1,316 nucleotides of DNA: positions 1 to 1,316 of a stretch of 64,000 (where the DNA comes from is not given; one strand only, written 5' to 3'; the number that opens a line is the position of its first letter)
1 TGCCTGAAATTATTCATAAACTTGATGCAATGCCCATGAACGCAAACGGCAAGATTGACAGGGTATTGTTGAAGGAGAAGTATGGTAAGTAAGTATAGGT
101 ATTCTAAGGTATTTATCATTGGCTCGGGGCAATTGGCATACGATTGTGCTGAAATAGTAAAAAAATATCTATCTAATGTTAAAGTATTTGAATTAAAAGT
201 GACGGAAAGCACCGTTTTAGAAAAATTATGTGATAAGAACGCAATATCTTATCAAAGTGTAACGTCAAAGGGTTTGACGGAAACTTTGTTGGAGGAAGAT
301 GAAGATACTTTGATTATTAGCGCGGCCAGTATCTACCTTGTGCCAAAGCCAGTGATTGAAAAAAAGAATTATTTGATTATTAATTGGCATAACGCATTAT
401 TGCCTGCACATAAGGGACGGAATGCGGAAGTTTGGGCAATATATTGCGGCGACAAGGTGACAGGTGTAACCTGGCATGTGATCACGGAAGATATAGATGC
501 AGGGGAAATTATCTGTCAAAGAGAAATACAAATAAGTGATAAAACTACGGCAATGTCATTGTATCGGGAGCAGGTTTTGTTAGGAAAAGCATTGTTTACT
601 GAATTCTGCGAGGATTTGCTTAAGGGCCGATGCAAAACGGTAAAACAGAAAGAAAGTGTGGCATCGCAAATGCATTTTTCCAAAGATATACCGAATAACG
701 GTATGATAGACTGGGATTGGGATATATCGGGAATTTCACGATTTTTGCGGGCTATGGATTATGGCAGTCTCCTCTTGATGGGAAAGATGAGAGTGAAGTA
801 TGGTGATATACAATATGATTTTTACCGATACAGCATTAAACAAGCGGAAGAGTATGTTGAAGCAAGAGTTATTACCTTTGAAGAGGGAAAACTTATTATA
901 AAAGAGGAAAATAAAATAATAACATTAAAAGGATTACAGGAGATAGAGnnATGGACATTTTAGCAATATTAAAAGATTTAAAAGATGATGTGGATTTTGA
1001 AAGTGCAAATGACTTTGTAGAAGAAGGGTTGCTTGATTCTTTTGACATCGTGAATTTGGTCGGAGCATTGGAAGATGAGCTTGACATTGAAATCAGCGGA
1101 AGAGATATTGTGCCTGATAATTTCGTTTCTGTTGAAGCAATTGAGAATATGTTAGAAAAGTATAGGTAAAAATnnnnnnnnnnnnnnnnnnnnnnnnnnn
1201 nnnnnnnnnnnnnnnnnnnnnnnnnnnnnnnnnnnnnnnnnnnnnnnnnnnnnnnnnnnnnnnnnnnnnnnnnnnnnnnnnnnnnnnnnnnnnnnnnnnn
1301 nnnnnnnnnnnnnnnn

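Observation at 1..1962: Dissociated NRPS-like A-F-T module with an AAC(3)-family transferase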

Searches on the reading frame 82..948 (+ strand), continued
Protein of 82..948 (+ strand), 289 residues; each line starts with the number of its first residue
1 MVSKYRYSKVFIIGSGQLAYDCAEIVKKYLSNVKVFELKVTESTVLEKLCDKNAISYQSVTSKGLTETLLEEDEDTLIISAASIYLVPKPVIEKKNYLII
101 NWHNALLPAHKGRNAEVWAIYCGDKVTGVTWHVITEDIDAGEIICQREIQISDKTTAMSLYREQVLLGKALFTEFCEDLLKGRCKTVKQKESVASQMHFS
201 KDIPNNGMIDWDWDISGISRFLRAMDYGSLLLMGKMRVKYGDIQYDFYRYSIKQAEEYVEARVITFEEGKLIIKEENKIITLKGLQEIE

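Call 69: find_encoding_contigs(protein=P0188, flank=8000, max_places=2)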
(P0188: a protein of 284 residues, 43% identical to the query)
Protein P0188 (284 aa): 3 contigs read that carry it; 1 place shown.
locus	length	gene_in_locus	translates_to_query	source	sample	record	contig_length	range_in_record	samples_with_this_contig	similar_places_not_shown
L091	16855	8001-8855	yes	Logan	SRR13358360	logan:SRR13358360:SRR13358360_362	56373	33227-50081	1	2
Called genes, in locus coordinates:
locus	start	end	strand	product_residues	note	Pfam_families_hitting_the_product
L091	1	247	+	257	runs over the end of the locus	PF02348:CTP_transf_3 (weak)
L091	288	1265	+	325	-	PF00106:adh_short (weak), PF01073:3Beta_HSD, PF01370:Epimerase, PF02719:Polysacc_synt_2, PF04321:RmlD_sub_bind, PF07993:NAD_binding_4, PF13460:NAD_binding_10, PF16363:GDP_Man_Dehyd, +1 more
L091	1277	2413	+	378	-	PF00155:Aminotran_1_2 (weak), PF01041:DegT_DnrJ_EryC1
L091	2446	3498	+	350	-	PF00483:NTP_transferase, PF12804:NTP_transf_3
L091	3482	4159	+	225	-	PF17836:PglD_N, PF25084:LbH_EIF2B (weak), PF25087:GMPPB_C (faint), PF00132:Hexapep (weak), PF14602:Hexapep_2 (weak)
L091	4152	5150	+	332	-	PF03102:NeuB, PF08666:SAF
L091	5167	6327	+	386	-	PF02350:Epimerase_2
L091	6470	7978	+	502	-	PF00501:AMP-binding, PF13193:AMP-binding_C (weak)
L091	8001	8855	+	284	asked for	PF00551:Formyl_trans_N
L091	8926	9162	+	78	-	PF00550:PP-binding (weak)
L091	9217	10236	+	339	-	-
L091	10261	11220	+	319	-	PF01522:Polysacc_deac_1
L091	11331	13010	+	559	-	PF26154:DUF8042, PF20157:Maf_flag10_N (weak), PF01973:MptE-like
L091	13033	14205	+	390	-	PF27117:FliB_C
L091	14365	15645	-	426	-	PF00041:fn3 (weak), PF02368:Big_2, PF26182:Ig_NUP210_5th (faint), PF02368:Big_2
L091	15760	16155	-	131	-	-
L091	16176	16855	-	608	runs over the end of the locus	PF00669:Flagellin_N, PF00700:Flagellin_C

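Call 70: search_protein_families(library=pfam, proteins=[L091:9217-10233:+, L088:12775-13986:+, L089:10719-11819:+, L089:11856-12965:+, L089:6350-6529:+, L085:10881-11108:+, L085:7566-8423:+, L088:11164-12759:+], max_evalue=0.05)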
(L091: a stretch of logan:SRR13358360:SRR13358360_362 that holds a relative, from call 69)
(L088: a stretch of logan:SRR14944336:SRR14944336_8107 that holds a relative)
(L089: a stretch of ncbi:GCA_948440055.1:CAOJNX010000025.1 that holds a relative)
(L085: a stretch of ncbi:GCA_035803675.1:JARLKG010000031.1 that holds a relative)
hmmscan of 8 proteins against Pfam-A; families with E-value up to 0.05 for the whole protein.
L091:9217-10233:+ (339 aa): 0 families

L088:12775-13986:+ (404 aa): 1 family
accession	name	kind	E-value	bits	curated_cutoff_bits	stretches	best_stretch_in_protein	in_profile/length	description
PF05814.16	Ac76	-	0.033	14.6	22.5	0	5-35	22-52/83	Orf76 (Ac76)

L089:10719-11819:+ (367 aa): 0 families

L089:11856-12965:+ (370 aa): 0 families

L089:6350-6529:+ (60 aa): 0 families

L085:10881-11108:+ (76 aa): 2 families
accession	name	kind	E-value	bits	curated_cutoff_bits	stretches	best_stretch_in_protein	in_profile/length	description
PF14573.12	PP-binding_2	-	0.009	16.7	32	1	25-69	42-84/96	Acyl-carrier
PF00550.31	PP-binding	-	0.018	15.7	20.8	1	29-54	29-54/67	Phosphopantetheine attachment site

L085:7566-8423:+ (286 aa): 1 family
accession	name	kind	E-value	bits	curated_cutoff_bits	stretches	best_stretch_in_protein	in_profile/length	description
PF02522.19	Antibiotic_NAT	-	8.1e-28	98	25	1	68-253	30-231/232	Aminoglycoside 3-N-acetyltransferase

L088:11164-12759:+ (532 aa): 2 families
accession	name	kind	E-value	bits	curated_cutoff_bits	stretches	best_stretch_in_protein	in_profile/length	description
PF03062.24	MBOAT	-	3.6e-17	63.1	27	1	174-400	80-309/337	MBOAT, membrane-bound O-acyltransferase family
PF13813.11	MBOAT_2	-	0.002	18.8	25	1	291-366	5-65/85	Membrane bound O-acyl transferase family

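Call 79: find_related_loci(query=A3, collection=metagenome_contigs, flank=7000)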
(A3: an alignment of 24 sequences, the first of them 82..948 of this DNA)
Query A3 (289 aa) in metagenome_contigs; peptide patterns used: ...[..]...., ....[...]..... (x = any residue, [..] = any of these).
149 stretches matched a pattern; 92 encode a relative of the query (tblastn E <= 1e-3); the best 80 are kept; 80 distinct loci.
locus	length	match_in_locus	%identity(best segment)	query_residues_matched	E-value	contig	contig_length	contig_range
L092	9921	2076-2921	45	1-286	7e-88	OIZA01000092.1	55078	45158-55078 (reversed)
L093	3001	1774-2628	43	6-282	2e-78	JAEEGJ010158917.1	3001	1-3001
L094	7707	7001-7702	47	6-239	4e-75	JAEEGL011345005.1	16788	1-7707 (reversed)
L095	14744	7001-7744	46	7-254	2e-72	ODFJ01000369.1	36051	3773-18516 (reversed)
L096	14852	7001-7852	49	1-287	9e-85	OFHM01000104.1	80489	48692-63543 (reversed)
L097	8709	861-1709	39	9-288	5e-63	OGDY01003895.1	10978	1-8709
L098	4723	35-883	39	9-288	4e-63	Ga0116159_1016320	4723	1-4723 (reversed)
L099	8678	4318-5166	39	9-288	7e-63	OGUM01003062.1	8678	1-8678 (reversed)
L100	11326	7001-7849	39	9-288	8e-62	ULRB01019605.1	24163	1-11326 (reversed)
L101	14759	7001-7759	42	7-261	2e-61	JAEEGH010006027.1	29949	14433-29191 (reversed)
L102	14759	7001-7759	42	7-261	2e-61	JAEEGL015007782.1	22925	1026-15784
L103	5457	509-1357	37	4-283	2e-61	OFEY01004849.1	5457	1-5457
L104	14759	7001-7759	42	7-261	2e-61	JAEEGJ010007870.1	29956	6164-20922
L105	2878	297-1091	39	6-276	6e-60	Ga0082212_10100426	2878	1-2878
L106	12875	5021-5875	38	9-289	4e-59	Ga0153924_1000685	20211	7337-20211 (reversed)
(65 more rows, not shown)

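Call 91: predict_structure(alignment_id=A3)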
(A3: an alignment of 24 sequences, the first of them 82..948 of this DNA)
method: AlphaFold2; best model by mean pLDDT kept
length: 289 residues; sequences in the alignment: 24
mean_pLDDT: 94.2   pTM: 0.90
mean pLDDT of the five models: 94.2, 93.9, 93.5, 92.5, 91.4
residues with pLDDT >= 90: 256; 70-90: 28; 50-70: 4; < 50: 1
segments of 3 or more residues with pLDDT < 50: none
pLDDT, mean of each block of 10 residues (from residue 1): 84 96 98 93 84 95 98 98 94 98 96 94 97 95 98 97 98 98 95 80 94 97 91 91 95 95 94 97 93
secondary structure, 60 per line:
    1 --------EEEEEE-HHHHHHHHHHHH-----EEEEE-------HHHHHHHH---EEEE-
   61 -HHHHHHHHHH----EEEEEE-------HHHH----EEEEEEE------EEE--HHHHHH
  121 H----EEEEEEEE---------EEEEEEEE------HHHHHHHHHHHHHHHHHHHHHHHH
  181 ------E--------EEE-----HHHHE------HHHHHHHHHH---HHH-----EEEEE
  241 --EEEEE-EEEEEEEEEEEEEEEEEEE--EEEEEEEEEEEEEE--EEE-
elements in order: E9-14 H16-27 E33-37 H45-52 E56-59 H62-71 E76-81 H89-92 E97-103 E110-112 H115-121 E126-133 E143-150 H157-180 E196-198 H204-207 H215-224 E236-240 E243-247 E249-267 E270-283 E286-288

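Call 95: fold_search(model_id=the predicted structure, library=pdb)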
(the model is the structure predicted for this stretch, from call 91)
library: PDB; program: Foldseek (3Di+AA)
matches with E <= 10: 1816; with E <= 0.001: 157
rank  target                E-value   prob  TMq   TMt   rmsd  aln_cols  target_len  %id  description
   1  5uin_B                1.7e-20  1.00  0.71  0.54   4.6       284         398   21  X-ray structure of the W305A variant of the FdtF N-formyltransferase from salmonella enteric O60 (released 2017-03-22)
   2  5uin_A                2.1e-20  1.00  0.74  0.55   4.2       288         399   19  X-ray structure of the W305A variant of the FdtF N-formyltransferase from salmonella enteric O60 (released 2017-03-22)
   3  4iqf_C                2.1e-20  1.00  0.76  0.71   4.3       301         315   20  Crystal Structure of Methyionyl-tRNA Formyltransferase from Bacillus anthracis (released 2013-01-23)
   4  5uij_A                4.4e-20  1.00  0.73  0.55   4.3       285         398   21  X-ray structure of The FdtF N-formyltransferase from Salmonella enteric O60 in complex with TDP (released 2017-03-22)
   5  4iqf_A                6.6e-20  1.00  0.77  0.72   3.9       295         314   21  Crystal Structure of Methyionyl-tRNA Formyltransferase from Bacillus anthracis (released 2013-01-23)
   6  4xcz                  2.6e-19  1.00  0.74  0.55   4.1       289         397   22  X-ray structure of the N-formyltransferase QdtF from Providencia alcalifaciens in complex with TDP-Qui3n and N5-THF (released 2015-01-21)
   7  3r8x                  3.0e-19  1.00  0.74  0.70   4.5       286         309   17  Crystal Structure of Methionyl-tRNA Formyltransferase from Yersinia pestis complexed with L-methionine (released 2011-04-13)
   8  7n7a_A                3.4e-19  1.00  0.78  0.83   3.0       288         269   22  crystal structure of the dTDP-Qui3N N-formyltransferase from Helicobacter canadensis, apo form (released 2021-06-23)
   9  5vyt_B                4.3e-19  1.00  0.72  0.82   2.4       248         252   23  Crystal structure of the WbkC N-formyltransferase (F142A variant) from Brucella melitensis (released 2017-07-05)
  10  4qpd_A                4.8e-19  1.00  0.78  0.74   4.1       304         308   20  Crystal structure of the hydrolase domain of 10-formyltetrahydrofolate dehydrogenase (wild-type) complex with tetrahyd (released 2015-04-15)
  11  5uij_B                5.4e-19  1.00  0.72  0.54   4.3       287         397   20  X-ray structure of The FdtF N-formyltransferase from Salmonella enteric O60 in complex with TDP (released 2017-03-22)
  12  4iqf_B                6.1e-19  1.00  0.77  0.72   3.9       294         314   21  Crystal Structure of Methyionyl-tRNA Formyltransferase from Bacillus anthracis (released 2013-01-23)
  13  4ly0_A                6.5e-19  1.00  0.75  0.80   4.0       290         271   21  Crystal structure WlaRD, a sugar 3N-formyl transferase in the presence of dTDP-Glc and 10-N-Formyl-THF (released 2013-08-14)
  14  7n7a_B                7.8e-19  1.00  0.77  0.81   3.7       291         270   21  crystal structure of the dTDP-Qui3N N-formyltransferase from Helicobacter canadensis, apo form (released 2021-06-23)
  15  5uik_A                9.3e-19  1.00  0.74  0.55   4.2       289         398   19  X-ray structure of the FdtF formyltransferase from salmonella enteric O60 in complex with TDP-Fuc3N and folinic acid (released 2017-03-22)
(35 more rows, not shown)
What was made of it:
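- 82..951 (+): Stand-alone two-domain formyltransferase (F, 289 aa). It is the proposed N-alpha-formylase of the carrier-bound aminoacyl group. AF2 model pLDDT 94.2, resembling Fmt and sugar N-formyltransferases equally (calls 91, 95).
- On Formyltransferases (PF00551): The AF2 model matches Fmt and sugar formyltransferases (call 95).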

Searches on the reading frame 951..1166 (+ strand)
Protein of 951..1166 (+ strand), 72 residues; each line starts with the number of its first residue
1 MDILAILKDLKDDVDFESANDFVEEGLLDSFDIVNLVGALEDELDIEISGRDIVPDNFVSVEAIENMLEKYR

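Call 3: search_protein_families(library=pfam, proteins=[window:951-1166:+], max_evalue=0.01)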
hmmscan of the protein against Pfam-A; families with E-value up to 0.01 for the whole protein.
window:951-1166:+ (72 aa): 1 family
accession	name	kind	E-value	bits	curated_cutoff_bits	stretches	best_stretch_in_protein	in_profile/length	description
PF00550.31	PP-binding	-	1.7e-05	25.4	20.8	1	10-66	11-65/67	Phosphopantetheine attachment site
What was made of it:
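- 951..1169 (+): 72-aa acidic carrier protein (PP), of aminoacyl-carrier / DltC-like type. PP-binding 1.7e-5 (call 3).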

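Call 4: search_protein_families(library=ncbifam, proteins=[window:951-1166:+], max_evalue=0.01)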
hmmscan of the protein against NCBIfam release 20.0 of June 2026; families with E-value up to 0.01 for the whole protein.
window:951-1166:+ (72 aa): 11 families
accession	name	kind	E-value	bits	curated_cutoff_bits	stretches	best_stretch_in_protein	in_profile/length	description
NF003464.0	PRK05087.1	equivalog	2.2e-07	30.8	68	1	2-69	6-75/78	D-alanine--poly(phosphoribitol) ligase subunit DltC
NF005480.0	PRK07081.1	equivalog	6.4e-07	29.2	72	1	8-70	13-75/83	acyl carrier protein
TIGR00517.1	acyl_carrier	equivalog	6.2e-06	26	70.45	1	12-62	19-67/77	acyl carrier protein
TIGR01688.1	dltC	equivalog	1.3e-05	25.2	52.35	1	3-57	4-60/73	D-alanine--poly(phosphoribitol) ligase subunit 2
NF058660.1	cispen_ACP_AmcB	equivalog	1.6e-05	25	80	1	26-70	33-77/80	cispentacin biosynthesis acyl carrier protein AmcB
NF002149.0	PRK00982.1-3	equivalog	1.6e-05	24.7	106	1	15-51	22-58/78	acyl carrier protein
NF002148.0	PRK00982.1-2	subfamily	4.7e-05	23.2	71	1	17-53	25-61/79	acyl carrier protein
NF002151.0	PRK00982.1-5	equivalog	0.0032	17.5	92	1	19-49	26-56/78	acyl carrier protein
NF005798.0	PRK07639.1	equivalog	0.0092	16.4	100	1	10-70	20-80/91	petrobactin biosynthesis protein AsbD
NF006031.0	PRK08172.1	equivalog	0.0093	16.6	76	0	17-54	25-62/82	acyl carrier protein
NF003757.0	PRK05350.1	equivalog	0.0093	16.1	65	0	22-69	32-74/83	acyl carrier protein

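Call 62: search_solved_structures(query=window:951-1166:+, show_alignments=2, max_evalue=1)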
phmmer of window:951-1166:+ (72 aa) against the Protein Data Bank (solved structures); distinct sequences matched with E-value up to 1: 85 (the best 60 are shown).
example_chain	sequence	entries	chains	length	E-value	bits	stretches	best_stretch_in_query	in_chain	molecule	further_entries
4h2s_C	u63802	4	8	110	3.9e-05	27.3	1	21-68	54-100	Aminoacyl carrier protein 1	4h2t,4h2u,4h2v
9xgl_A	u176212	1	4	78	0.00012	25.8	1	12-71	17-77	D-alanyl carrier protein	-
9xgm_A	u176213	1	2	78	0.00031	24.5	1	12-71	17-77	D-alanyl carrier protein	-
2x2b_A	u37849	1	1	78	0.0015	22.3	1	12-53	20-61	ACYL CARRIER PROTEIN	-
1hy8_A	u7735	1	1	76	0.0018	22.1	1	12-53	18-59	ACYL CARRIER PROTEIN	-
4bpg_A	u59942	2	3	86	0.0024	21.7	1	4-58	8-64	D-ALANINE--POLY(PHOSPHORIBITOL) LIGASE SUBUNIT 2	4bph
4bpf_A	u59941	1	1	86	0.0062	20.4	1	4-58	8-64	D-ALANINE--POLY(PHOSPHORIBITOL) LIGASE SUBUNIT 2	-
1f80_D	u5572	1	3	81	0.0065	20.3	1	12-53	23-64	ACYL CARRIER PROTEIN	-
2my5_A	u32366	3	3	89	0.007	20.2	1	15-66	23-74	Peptidyl carrier protein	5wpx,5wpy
6cxt_A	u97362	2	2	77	0.0088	19.9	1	7-67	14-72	Alpha/beta hydrolase fold protein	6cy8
2fq0_A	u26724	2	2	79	0.012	19.4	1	13-64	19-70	acyl carrier protein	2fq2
3gzl_A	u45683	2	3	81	0.013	19.4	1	13-64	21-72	Acyl carrier protein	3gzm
2l0q_A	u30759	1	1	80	0.014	19.2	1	12-53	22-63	Acyl carrier protein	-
2k92_A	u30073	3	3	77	0.016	19.1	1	20-53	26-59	Acyl carrier protein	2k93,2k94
9mlw_C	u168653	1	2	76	0.016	19.1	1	20-53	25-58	Acyl carrier protein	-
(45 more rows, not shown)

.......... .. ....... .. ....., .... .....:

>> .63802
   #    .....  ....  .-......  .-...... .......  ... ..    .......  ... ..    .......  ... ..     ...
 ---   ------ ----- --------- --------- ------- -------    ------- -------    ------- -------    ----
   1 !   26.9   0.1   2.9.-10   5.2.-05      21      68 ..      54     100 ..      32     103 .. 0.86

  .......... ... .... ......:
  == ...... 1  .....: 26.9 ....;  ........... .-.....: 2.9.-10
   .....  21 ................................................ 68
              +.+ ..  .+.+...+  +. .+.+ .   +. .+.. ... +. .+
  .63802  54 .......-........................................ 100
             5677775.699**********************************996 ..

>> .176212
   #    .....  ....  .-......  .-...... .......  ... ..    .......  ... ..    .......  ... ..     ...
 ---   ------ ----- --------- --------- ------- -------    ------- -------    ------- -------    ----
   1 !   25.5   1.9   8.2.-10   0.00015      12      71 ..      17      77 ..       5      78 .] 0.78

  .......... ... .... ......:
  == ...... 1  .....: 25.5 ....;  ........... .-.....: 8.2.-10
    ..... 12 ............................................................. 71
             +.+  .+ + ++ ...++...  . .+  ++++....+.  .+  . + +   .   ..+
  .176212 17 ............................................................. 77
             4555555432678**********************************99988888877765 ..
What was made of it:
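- Checked: Its best solved relatives are an aminoacyl carrier protein (4h2s) and DltC (call 62).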
